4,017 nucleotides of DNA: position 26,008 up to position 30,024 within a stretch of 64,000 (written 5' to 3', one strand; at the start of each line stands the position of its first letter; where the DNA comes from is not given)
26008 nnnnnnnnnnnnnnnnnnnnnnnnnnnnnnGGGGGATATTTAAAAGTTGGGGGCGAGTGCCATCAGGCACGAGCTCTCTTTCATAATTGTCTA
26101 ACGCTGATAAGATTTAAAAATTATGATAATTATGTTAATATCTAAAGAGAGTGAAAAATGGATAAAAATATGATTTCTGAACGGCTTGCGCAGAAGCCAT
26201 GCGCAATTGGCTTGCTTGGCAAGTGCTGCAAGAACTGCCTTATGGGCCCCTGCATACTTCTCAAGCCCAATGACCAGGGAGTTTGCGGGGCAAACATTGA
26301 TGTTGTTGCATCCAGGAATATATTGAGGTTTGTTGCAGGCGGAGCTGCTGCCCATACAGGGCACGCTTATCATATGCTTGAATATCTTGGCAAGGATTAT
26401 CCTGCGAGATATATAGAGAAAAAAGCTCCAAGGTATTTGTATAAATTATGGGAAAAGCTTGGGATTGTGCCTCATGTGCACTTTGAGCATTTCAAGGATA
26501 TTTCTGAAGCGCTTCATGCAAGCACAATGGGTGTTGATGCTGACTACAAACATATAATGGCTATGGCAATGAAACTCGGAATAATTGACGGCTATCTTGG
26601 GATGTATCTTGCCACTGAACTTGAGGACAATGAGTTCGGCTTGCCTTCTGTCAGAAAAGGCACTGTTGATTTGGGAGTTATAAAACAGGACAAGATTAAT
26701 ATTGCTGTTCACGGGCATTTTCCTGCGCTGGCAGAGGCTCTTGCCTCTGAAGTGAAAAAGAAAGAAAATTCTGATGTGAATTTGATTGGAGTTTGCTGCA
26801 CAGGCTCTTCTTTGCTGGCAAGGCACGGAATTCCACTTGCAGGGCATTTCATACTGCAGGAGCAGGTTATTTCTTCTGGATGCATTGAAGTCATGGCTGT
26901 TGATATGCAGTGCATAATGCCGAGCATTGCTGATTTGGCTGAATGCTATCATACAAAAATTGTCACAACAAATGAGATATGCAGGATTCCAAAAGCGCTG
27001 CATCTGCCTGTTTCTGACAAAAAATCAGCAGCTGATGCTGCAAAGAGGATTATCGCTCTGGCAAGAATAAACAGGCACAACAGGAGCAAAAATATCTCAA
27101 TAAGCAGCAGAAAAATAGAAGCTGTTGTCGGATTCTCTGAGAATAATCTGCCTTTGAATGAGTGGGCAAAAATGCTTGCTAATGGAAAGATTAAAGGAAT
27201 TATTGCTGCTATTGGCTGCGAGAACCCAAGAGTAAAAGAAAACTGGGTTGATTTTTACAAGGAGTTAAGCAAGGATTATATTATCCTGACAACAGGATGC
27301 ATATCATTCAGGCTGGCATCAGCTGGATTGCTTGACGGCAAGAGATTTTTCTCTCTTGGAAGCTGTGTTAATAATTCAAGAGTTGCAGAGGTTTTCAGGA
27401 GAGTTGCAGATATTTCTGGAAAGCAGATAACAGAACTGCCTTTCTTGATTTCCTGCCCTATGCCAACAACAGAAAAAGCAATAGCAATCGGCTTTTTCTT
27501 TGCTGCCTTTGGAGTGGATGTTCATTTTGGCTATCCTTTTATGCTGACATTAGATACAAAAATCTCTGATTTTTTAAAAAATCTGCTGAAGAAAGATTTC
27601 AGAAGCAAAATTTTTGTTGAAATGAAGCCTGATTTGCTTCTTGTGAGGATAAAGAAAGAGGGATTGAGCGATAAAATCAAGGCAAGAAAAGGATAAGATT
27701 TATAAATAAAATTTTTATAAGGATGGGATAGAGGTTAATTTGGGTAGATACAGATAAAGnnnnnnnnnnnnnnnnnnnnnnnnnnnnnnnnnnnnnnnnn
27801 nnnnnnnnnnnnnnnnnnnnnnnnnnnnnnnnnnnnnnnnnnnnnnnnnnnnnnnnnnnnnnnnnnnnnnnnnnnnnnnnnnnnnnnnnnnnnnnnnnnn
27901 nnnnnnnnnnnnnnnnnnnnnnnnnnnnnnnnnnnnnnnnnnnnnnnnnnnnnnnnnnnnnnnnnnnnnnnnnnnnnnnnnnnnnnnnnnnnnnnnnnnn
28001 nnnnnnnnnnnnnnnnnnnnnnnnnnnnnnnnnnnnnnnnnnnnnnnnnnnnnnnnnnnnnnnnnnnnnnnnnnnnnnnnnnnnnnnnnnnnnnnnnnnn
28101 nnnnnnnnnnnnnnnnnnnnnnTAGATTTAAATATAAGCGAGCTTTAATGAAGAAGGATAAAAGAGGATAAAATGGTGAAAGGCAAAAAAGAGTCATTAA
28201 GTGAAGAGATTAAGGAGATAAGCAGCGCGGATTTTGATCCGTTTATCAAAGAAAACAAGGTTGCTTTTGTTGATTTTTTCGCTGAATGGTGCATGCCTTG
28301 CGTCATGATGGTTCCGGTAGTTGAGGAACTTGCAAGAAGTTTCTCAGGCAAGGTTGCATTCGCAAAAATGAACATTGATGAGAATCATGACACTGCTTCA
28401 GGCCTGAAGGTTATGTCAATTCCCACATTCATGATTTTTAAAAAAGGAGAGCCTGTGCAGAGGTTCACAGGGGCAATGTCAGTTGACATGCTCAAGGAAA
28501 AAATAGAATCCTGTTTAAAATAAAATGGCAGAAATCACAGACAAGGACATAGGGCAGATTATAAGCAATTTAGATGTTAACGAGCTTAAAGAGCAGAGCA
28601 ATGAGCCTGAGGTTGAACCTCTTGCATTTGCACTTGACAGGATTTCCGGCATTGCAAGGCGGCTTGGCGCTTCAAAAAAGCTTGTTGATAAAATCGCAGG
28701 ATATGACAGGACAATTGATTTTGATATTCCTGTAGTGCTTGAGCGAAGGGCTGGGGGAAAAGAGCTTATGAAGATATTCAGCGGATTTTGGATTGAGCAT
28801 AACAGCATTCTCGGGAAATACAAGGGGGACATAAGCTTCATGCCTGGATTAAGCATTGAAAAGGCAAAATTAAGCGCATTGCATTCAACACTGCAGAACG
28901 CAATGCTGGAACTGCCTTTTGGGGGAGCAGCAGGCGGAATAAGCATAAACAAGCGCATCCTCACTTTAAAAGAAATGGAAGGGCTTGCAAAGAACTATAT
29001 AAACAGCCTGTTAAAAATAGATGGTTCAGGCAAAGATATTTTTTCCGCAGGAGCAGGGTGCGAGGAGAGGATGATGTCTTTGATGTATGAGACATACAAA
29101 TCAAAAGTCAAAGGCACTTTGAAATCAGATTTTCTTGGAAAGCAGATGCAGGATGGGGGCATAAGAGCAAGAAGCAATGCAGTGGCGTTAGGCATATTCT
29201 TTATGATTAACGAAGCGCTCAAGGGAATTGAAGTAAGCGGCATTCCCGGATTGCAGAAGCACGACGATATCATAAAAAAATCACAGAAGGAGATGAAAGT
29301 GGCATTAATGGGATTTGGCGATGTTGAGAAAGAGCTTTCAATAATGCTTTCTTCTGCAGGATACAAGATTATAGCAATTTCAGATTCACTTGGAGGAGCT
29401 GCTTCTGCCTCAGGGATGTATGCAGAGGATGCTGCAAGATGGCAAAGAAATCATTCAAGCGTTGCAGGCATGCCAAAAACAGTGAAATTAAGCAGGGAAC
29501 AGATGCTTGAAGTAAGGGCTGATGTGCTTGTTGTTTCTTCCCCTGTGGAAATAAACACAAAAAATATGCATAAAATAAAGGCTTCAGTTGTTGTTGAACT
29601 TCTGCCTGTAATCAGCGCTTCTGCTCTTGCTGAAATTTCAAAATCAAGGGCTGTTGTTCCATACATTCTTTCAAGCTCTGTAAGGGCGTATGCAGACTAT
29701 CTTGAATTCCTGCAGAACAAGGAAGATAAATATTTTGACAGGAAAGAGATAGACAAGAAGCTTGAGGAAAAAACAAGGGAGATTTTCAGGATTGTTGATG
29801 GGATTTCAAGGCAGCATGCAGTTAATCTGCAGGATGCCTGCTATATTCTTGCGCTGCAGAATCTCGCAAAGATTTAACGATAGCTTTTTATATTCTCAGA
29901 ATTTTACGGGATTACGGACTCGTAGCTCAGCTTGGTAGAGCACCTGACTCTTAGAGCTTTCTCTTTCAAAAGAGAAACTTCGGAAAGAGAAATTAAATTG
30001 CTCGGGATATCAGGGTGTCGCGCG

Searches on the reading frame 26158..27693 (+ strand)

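Call 42: search_protein_families(library=pfam, proteins=[window:26158-27693:+], max_evalue=0.00001)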
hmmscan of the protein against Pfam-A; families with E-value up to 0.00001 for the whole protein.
window:26158-27693:+ (512 aa): 1 family
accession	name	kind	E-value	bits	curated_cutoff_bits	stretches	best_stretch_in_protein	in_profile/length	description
PF03063.25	Prismane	-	5.3e-105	352.4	27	2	77-490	106-511/513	Prismane/CO dehydrogenase family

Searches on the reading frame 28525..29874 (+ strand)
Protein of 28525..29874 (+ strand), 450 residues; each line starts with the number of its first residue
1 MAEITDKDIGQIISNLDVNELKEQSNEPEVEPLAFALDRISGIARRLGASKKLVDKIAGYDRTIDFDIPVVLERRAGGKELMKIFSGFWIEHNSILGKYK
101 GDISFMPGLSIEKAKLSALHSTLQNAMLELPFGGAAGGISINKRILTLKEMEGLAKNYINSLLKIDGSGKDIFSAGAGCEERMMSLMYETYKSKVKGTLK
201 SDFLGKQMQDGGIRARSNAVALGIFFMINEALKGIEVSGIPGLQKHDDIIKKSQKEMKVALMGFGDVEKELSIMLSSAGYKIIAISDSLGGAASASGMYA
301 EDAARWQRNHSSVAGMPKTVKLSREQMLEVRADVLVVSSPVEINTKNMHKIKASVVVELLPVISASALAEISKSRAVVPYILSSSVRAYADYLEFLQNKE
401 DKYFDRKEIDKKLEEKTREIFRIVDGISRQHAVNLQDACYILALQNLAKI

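Call 42: search_protein_families(library=pfam, proteins=[window:28525-29874:+], max_evalue=0.00001)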
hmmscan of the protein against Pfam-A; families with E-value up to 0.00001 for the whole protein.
window:28525-29874:+ (450 aa): 2 families
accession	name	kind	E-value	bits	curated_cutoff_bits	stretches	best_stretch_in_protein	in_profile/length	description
PF00208.27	ELFV_dehydrog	-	1e-22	81.5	23.4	1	211-449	1-235/241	Glutamate/Leucine/Phenylalanine/Valine dehydrogenase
PF02812.23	ELFV_dehydrog_N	-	1.3e-22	80.3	25.3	1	81-192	17-128/129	Glu/Leu/Phe/Val dehydrogenase, dimerisation domain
